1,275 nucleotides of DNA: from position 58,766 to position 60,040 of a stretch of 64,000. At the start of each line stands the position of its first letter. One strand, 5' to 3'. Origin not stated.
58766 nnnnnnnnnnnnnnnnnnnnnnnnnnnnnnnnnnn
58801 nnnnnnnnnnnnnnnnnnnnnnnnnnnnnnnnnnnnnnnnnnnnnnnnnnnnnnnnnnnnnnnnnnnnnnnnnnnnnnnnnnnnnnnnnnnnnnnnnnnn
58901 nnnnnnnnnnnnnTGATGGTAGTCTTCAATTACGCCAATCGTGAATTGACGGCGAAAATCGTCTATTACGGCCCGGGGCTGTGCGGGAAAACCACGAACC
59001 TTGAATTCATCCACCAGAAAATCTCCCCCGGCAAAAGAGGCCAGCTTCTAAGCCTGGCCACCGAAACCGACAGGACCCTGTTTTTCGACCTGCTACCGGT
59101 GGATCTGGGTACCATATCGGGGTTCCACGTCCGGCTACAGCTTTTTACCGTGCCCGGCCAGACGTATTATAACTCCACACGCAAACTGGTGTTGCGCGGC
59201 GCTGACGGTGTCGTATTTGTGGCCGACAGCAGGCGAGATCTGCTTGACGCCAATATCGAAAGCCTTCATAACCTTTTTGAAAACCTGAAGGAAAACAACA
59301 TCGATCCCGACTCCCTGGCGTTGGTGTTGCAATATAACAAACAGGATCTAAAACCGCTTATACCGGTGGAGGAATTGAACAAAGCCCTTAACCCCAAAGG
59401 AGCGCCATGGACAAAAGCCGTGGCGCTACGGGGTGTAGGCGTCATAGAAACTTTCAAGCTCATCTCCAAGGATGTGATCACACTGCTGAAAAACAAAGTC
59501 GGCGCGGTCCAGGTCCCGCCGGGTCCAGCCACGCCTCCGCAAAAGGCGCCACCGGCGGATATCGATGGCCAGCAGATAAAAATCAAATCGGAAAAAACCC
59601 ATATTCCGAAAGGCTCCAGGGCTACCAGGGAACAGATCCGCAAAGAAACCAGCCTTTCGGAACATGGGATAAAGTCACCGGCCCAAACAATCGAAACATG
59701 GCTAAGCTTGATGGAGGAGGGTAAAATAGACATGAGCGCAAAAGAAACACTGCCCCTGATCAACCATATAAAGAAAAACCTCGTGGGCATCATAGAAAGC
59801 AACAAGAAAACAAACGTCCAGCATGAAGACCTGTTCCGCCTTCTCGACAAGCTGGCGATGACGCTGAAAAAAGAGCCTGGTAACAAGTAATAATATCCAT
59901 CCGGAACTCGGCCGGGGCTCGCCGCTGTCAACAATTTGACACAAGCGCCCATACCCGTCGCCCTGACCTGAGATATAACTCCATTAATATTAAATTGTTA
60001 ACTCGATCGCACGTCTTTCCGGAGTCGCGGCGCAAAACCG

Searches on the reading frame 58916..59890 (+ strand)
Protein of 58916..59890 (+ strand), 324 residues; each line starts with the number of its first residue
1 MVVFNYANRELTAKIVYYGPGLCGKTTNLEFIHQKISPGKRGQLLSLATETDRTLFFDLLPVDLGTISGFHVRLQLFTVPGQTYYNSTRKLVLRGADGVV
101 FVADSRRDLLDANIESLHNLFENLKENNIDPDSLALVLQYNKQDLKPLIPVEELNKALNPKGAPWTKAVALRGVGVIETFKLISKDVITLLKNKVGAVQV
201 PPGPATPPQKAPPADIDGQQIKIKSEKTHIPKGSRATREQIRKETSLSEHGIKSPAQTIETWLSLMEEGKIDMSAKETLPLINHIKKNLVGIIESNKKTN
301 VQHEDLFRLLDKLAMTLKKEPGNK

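Call 26: search_protein_families(library=pfam, proteins=[window:58916-59890:+], max_evalue=0.001)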
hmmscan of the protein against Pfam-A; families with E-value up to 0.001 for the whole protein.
window:58916-59890:+ (324 aa): 2 families
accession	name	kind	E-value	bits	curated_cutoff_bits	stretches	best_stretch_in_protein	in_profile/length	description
PF00071.28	Ras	-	3.4e-05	23.9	21.6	1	66-187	42-160/162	Ras family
PF00025.27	Arf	-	4.7e-05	23.4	22.3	1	67-161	53-143/174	ADP-ribosylation factor family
